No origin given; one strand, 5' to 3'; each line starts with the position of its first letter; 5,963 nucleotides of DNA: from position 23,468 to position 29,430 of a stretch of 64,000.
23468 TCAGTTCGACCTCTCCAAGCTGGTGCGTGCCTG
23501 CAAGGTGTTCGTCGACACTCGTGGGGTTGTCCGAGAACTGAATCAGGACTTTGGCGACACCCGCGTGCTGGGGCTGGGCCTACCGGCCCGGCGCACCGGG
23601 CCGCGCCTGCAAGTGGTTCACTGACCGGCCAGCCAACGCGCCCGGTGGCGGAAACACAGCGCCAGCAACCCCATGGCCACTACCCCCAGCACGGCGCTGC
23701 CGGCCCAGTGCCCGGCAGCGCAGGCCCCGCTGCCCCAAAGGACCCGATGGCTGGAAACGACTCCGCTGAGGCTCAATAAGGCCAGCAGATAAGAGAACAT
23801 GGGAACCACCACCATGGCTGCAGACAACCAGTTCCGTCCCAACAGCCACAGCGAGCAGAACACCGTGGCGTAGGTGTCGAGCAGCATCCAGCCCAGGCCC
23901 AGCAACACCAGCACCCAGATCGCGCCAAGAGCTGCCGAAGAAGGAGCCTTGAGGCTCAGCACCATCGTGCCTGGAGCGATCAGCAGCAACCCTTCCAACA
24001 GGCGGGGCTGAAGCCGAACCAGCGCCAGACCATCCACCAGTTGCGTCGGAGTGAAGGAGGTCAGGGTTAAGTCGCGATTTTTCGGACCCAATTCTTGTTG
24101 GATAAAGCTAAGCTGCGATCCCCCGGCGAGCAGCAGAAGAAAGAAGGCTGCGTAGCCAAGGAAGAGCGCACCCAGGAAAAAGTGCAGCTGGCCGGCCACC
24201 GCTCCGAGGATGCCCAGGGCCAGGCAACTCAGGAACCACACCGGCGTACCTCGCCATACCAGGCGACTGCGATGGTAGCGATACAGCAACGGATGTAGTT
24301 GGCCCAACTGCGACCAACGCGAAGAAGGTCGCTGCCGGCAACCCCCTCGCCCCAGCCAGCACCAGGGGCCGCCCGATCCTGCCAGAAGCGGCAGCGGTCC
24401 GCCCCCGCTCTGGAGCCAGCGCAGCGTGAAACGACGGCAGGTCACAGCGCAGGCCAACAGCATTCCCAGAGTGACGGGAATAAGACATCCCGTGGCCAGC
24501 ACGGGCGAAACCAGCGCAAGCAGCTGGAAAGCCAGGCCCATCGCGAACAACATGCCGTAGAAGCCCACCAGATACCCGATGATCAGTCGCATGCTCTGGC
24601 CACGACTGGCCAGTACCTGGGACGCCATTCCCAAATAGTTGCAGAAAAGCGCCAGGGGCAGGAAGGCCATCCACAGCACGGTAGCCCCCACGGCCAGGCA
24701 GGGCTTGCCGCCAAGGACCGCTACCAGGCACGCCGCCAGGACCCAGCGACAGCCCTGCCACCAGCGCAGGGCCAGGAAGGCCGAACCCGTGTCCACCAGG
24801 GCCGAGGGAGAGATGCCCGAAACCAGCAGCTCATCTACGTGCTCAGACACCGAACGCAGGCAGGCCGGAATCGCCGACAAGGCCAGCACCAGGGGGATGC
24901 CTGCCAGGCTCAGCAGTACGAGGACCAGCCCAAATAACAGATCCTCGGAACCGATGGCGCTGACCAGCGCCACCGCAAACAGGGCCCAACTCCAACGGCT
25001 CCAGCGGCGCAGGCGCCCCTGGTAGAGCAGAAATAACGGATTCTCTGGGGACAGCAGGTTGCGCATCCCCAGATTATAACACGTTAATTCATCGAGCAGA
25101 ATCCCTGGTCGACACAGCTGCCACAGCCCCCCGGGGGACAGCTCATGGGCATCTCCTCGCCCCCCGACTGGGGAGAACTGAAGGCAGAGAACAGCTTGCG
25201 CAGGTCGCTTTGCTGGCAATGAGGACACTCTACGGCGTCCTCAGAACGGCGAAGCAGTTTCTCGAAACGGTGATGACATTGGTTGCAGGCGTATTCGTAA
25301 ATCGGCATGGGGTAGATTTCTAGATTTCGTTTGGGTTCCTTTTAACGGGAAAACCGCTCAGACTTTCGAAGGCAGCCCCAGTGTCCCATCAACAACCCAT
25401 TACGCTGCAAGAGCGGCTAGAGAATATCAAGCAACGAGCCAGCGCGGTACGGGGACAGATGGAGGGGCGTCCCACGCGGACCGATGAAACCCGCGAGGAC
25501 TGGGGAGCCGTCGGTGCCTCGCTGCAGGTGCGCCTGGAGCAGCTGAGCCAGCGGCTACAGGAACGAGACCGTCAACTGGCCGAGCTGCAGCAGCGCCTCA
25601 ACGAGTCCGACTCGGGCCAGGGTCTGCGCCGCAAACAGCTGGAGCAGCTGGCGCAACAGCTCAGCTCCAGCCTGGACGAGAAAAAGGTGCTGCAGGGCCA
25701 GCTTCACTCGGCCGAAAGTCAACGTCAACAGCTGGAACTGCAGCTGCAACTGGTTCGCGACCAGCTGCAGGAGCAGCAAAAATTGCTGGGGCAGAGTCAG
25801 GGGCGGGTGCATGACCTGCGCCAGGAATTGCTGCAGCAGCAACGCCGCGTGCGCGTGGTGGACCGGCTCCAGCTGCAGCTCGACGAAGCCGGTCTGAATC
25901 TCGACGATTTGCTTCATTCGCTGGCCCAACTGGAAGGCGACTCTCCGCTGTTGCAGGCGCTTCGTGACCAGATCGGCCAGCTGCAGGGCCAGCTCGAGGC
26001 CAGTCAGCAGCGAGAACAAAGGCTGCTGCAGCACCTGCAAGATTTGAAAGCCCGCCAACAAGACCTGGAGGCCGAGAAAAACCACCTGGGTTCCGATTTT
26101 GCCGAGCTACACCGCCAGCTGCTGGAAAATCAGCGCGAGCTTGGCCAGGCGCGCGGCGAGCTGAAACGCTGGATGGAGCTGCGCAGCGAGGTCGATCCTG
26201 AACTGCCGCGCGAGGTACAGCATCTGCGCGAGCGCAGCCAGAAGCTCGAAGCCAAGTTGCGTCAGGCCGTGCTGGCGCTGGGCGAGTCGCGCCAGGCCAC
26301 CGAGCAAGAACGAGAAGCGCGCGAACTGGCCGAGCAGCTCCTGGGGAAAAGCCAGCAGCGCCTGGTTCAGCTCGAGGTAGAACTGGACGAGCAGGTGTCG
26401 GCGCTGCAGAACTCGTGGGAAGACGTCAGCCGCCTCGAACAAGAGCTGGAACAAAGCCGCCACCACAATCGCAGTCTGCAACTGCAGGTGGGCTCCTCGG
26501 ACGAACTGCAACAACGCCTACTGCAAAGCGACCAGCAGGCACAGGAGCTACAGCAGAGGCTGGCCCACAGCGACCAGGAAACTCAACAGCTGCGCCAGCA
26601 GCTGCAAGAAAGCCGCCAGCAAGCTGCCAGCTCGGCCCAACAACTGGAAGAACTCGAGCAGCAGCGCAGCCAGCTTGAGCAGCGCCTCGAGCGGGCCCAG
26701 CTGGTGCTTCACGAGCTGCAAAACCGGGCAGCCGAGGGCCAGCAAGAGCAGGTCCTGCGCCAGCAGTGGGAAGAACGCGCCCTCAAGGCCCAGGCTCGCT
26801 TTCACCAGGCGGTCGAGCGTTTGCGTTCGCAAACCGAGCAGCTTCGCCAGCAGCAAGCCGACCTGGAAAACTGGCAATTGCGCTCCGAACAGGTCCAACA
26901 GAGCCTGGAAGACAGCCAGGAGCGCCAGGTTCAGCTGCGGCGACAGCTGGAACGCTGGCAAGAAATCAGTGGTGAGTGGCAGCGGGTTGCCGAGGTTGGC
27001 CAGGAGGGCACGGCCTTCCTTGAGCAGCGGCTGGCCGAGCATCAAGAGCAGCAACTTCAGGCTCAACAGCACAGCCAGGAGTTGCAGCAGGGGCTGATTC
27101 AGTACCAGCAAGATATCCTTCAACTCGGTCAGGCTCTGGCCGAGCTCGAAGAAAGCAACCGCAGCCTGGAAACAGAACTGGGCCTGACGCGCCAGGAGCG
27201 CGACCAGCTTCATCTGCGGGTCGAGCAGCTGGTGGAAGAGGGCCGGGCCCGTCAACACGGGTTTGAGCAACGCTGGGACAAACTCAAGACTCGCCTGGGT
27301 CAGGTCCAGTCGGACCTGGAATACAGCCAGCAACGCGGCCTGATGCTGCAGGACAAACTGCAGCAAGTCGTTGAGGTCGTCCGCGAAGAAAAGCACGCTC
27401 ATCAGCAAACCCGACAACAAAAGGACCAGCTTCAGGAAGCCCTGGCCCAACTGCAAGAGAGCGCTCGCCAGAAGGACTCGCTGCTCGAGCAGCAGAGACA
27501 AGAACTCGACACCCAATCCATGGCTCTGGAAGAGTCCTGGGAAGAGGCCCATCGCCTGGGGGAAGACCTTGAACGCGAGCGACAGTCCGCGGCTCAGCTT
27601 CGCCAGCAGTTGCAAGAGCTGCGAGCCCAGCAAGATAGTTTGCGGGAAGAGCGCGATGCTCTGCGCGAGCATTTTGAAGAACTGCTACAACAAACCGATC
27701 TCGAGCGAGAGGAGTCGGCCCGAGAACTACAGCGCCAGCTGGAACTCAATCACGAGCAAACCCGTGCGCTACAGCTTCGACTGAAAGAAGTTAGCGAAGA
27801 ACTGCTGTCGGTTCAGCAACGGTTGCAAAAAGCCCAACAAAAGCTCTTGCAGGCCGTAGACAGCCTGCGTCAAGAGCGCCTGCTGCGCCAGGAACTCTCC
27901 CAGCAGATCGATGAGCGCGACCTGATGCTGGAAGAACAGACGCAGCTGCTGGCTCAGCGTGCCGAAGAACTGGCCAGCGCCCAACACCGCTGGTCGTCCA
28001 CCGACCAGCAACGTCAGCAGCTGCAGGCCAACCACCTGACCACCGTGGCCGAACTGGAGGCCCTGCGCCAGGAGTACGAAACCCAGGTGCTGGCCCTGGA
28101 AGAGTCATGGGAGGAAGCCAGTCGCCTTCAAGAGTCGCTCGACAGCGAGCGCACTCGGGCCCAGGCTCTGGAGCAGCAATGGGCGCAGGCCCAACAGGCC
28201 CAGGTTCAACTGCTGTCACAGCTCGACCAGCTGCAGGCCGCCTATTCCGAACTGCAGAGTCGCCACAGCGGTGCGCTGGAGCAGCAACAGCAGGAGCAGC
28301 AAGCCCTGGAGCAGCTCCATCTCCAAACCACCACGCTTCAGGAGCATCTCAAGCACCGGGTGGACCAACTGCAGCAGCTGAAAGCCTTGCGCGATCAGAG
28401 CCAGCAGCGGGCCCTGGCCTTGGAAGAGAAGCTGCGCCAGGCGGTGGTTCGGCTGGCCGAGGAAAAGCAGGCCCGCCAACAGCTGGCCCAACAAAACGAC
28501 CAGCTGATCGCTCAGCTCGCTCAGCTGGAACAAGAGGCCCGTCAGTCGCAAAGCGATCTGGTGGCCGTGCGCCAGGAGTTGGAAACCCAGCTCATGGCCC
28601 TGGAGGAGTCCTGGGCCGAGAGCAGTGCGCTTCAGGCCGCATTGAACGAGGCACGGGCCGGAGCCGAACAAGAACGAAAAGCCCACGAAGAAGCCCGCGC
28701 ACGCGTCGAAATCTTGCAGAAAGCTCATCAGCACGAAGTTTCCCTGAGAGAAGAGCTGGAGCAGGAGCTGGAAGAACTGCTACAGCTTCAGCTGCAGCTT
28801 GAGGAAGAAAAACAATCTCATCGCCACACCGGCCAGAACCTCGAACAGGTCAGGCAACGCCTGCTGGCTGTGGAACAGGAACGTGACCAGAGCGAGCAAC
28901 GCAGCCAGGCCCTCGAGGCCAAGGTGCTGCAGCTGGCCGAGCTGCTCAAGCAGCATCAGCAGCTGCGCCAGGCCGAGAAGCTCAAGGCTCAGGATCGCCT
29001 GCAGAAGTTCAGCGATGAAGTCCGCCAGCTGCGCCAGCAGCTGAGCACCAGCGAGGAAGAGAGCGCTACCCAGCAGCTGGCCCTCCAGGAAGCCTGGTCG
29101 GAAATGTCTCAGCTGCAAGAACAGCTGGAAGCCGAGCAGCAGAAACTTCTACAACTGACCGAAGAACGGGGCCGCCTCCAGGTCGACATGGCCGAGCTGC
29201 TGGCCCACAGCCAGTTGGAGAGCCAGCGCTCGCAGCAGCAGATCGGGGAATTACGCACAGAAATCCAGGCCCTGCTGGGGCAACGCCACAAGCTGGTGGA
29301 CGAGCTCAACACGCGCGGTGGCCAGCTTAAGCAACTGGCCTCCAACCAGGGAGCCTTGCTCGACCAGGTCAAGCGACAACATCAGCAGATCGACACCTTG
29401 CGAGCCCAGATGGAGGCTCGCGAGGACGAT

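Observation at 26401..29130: Five diverged copies of an '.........'-type module spaced ~480-570 nt in the N-terminal third of the giant gene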

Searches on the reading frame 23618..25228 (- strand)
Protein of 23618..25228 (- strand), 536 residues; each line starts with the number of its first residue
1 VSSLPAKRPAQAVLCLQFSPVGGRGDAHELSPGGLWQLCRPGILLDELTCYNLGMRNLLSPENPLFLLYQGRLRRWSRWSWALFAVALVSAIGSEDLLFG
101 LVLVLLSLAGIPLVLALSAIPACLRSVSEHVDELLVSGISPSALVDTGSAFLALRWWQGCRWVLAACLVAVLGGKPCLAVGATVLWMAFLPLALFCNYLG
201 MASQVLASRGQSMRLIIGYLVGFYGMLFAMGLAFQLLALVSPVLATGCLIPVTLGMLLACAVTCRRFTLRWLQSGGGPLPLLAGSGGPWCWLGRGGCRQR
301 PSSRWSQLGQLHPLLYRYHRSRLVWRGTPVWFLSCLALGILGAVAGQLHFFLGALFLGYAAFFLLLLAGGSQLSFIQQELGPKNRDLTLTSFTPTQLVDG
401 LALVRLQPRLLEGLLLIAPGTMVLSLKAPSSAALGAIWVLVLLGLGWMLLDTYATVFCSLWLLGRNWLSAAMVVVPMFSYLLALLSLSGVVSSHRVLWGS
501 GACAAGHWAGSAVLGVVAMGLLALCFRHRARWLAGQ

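Call 10: search_protein_families(library=pfam, proteins=[window:23618-25228:-], max_evalue=0.001)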
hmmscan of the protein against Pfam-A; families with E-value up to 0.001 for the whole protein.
window:23618-25228:- (536 aa): 0 families

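Call 55: find_homologous_proteins(query=window:23621-25066:-, max_evalue=0.00001)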
Query window:23621-25066:- (482 aa): 3 proteins with E <= 0.00001 among 8000 candidates.
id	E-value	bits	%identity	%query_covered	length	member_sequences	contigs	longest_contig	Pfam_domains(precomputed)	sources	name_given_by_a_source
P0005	1.1e-295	999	97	100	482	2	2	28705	-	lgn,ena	-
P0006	7.4e-236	802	78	100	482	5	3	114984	-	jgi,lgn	-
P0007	3.0e-118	414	48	95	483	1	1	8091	-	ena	-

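Call 56: find_encoding_contigs(protein=P0006, flank=10000, max_places=6)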
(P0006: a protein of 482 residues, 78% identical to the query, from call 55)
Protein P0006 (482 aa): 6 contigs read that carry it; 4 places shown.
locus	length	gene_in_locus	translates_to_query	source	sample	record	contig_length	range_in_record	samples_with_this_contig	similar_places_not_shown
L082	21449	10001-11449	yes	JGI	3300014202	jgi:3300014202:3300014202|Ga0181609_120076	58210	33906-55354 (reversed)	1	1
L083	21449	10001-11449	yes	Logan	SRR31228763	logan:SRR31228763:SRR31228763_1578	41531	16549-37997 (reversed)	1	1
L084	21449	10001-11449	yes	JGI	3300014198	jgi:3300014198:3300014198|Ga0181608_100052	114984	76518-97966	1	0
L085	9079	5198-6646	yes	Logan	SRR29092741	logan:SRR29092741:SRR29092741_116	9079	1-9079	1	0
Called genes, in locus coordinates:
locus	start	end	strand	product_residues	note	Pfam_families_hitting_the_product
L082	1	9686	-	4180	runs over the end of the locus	?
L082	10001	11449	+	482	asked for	-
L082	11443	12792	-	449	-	PF03446:NAD_binding_2 (weak), PF03721:UDPG_MGDP_dh_N, PF00984:UDPG_MGDP_dh, PF03720:UDPG_MGDP_dh_C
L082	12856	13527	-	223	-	PF04191:PEMT, PF04140:ICMT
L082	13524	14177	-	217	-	-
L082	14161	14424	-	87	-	PF04456:DUF503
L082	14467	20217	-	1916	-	PF05170:AsmA (weak), PF05359:DUF748, PF04357:TamB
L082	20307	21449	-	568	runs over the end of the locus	PF02543:Carbam_trans_N, PF16861:Carbam_trans_C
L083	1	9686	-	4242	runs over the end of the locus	-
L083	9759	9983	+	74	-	PF09723:Zn_ribbon_8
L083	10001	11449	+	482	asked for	-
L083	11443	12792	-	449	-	PF03446:NAD_binding_2 (weak), PF03721:UDPG_MGDP_dh_N, PF00984:UDPG_MGDP_dh, PF03720:UDPG_MGDP_dh_C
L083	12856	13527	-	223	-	PF04191:PEMT, PF04140:ICMT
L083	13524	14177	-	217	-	-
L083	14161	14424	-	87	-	PF04456:DUF503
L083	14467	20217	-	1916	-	PF05170:AsmA (faint), PF05359:DUF748, PF04357:TamB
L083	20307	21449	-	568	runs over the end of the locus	PF02543:Carbam_trans_N, PF16861:Carbam_trans_C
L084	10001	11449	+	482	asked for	-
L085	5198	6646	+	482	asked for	-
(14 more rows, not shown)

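Call 57: find_encoding_contigs(protein=P0005, flank=10000, max_places=6)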
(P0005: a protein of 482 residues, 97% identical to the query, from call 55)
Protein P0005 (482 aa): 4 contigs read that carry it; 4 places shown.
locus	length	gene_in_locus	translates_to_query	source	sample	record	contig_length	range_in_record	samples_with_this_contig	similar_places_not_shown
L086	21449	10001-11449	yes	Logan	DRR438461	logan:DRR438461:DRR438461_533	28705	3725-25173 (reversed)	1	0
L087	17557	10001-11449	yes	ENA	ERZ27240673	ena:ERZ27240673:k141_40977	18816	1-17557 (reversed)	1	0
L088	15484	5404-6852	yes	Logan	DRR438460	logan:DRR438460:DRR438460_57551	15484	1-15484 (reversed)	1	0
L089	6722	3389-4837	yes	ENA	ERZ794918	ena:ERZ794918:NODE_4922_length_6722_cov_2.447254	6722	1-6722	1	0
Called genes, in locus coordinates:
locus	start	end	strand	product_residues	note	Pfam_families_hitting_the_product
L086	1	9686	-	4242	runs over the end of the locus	-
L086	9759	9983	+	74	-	PF09723:Zn_ribbon_8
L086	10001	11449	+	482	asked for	-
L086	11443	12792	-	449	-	PF03446:NAD_binding_2 (weak), PF03721:UDPG_MGDP_dh_N, PF00984:UDPG_MGDP_dh, PF03720:UDPG_MGDP_dh_C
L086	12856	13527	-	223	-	PF04191:PEMT (weak), PF04140:ICMT (weak)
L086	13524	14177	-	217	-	-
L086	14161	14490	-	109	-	PF04456:DUF503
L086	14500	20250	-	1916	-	PF05170:AsmA (weak), PF05359:DUF748, PF04357:TamB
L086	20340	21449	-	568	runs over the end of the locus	PF02543:Carbam_trans_N, PF16861:Carbam_trans_C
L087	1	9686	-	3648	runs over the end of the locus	?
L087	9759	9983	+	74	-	PF09723:Zn_ribbon_8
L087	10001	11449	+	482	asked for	-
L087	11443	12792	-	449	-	PF03446:NAD_binding_2 (weak), PF03721:UDPG_MGDP_dh_N, PF00984:UDPG_MGDP_dh, PF03720:UDPG_MGDP_dh_C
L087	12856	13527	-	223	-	PF04191:PEMT (weak), PF04140:ICMT (weak)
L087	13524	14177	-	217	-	-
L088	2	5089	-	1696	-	?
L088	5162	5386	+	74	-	PF09723:Zn_ribbon_8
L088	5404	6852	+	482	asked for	-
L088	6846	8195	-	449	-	PF03446:NAD_binding_2 (weak), PF03721:UDPG_MGDP_dh_N, PF00984:UDPG_MGDP_dh, PF03720:UDPG_MGDP_dh_C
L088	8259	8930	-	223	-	PF04191:PEMT (weak), PF04140:ICMT (weak)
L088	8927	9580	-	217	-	-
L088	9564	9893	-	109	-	PF04456:DUF503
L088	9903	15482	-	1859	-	?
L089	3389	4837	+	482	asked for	-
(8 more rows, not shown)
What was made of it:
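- Independent assemblies from JGI, Logan and ENA samples give the same structure (calls 56, 57).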

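Call 58: find_encoding_contigs(protein=P0007, flank=10000, max_places=6)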
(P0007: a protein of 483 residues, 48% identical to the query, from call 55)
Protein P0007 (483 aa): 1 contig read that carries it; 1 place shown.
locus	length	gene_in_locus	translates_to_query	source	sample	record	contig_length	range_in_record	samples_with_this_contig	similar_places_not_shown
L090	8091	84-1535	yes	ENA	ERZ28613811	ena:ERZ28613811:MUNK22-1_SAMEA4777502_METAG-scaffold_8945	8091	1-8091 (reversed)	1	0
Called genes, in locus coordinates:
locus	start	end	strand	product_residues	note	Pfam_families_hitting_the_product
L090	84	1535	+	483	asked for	-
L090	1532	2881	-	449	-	PF03446:NAD_binding_2 (weak), PF03721:UDPG_MGDP_dh_N, PF00984:UDPG_MGDP_dh, PF03720:UDPG_MGDP_dh_C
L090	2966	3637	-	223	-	PF04191:PEMT, PF04140:ICMT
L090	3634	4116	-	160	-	-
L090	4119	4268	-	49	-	-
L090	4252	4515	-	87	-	PF04456:DUF503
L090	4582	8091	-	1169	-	?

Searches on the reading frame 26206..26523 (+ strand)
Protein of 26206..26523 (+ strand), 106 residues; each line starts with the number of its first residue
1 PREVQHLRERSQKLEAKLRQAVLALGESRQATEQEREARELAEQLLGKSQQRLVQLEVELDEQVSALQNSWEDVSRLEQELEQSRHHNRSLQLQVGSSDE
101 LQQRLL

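Call 80: find_related_loci(query=A6, collection=metagenome_contigs, flank=10000)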
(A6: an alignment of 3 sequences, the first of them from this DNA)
Query A6 (106 aa) in metagenome_contigs; peptide patterns used: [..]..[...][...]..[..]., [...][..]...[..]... (x = any residue, [..] = any of these).
349 stretches matched a pattern, but none encodes a relative of the query by tblastn (E <= 1e-3).

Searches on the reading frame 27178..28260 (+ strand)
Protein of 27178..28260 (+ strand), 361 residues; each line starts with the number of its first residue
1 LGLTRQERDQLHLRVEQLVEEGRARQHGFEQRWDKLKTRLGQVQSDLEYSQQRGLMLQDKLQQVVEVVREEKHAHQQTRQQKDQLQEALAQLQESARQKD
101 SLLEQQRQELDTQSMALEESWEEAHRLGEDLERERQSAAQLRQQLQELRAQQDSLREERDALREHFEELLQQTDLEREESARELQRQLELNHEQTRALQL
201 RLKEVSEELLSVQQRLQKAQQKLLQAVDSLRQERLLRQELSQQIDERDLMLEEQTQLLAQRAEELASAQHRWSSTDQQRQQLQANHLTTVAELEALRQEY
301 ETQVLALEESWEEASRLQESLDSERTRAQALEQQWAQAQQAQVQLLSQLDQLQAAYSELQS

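Call 54: predict_structure(alignment_id=A3)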
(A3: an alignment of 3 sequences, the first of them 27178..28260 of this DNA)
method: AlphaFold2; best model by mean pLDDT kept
length: 361 residues; sequences in the alignment: 3
mean_pLDDT: 77.4   pTM: 0.23
mean pLDDT of the five models: 77.4, 77.1, 76.6, 73.7, 72.3
residues with pLDDT >= 90: 7; 70-90: 291; 50-70: 48; < 50: 15
segments of 3 or more residues with pLDDT < 50: 197-208
pLDDT, mean of each block of 10 residues (from residue 1): 70 84 87 90 88 86 83 81 81 80 85 85 87 84 85 84 81 71 64 49 48 65 74 78 79 76 71 70 70 75 79 83 81 82 80 72 54
secondary structure, 60 per line:
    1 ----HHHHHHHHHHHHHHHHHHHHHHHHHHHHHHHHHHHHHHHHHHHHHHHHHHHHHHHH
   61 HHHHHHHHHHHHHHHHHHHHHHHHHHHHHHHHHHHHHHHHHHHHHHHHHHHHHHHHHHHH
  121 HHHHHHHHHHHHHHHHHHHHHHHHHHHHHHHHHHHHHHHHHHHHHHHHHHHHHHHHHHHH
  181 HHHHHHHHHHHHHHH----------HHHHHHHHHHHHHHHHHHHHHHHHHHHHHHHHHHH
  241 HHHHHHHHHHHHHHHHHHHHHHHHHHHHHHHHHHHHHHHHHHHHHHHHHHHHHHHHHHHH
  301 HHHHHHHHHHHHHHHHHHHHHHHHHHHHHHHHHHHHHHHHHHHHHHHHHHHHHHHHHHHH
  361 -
elements in order: H5-195 H206-360
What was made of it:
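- On Spectrin repeat (PF00435): AlphaFold2 gives continuous helices for aa 604-794 and 805-959 with no intra-module loop (call 54).
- Closest known: Spectrin repeat. Different: The prediction is a continuous single helix rather than a three-helix bundle (call 54).
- AlphaFold2 predicts uninterrupted helices for aa 604-794 and 805-959, with mean pLDDT 77 (call 54). AlphaFold2 gives continuous helices of 155-190 residues with no intra-module loops (call 54).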

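Call 69: fold_search(model_id=the predicted structure, library=pdb)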
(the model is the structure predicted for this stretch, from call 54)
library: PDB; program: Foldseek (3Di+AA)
matches with E <= 10: 1; with E <= 0.001: 0
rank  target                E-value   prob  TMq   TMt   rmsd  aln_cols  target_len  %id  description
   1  7rro_o                2.8e+00  0.03  0.19  0.18  149.7       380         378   16  Structure of the 48-nm repeat doublet microtubule from bovine tracheal cilia (released 2021-10-27)
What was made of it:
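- Foldseek found nothing (call 69).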

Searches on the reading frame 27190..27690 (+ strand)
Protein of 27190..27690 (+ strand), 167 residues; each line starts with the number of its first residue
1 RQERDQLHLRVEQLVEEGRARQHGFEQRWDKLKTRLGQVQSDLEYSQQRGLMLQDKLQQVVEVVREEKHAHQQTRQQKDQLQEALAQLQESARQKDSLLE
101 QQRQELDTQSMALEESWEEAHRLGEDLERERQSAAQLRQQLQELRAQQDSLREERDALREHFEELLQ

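Call 24: find_related_loci(query=A1, collection=genome_contigs, flank=10000)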
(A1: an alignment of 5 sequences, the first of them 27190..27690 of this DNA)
Query A1 (167 aa) in genome_contigs; peptide patterns used: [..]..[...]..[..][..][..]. (x = any residue, [..] = any of these).
44 stretches matched a pattern, but none encodes a relative of the query by tblastn (E <= 1e-3).

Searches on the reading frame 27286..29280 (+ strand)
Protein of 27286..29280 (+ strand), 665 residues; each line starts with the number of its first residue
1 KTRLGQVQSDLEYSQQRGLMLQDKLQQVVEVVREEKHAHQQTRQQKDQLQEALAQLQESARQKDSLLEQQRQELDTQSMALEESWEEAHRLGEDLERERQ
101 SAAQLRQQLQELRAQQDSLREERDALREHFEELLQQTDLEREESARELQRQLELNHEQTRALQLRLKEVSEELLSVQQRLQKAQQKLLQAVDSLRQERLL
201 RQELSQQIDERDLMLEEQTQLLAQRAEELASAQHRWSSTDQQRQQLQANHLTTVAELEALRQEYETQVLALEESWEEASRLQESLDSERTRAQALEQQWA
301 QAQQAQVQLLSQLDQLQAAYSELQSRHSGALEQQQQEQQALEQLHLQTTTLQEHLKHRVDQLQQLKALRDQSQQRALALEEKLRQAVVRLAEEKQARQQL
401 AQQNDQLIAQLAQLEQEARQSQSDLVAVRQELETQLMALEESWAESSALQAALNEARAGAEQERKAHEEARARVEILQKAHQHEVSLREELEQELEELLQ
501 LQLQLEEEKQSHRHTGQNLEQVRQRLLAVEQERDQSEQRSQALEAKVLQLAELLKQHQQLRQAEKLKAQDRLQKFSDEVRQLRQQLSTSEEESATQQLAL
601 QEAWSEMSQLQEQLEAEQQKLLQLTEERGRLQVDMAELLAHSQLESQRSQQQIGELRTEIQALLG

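Call 14: find_homologous_proteins(query=window:27286-29280:+, max_evalue=0.00001)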
Query window:27286-29280:+: 8000 candidates shared short words with the query, none scored E <= 0.00001.
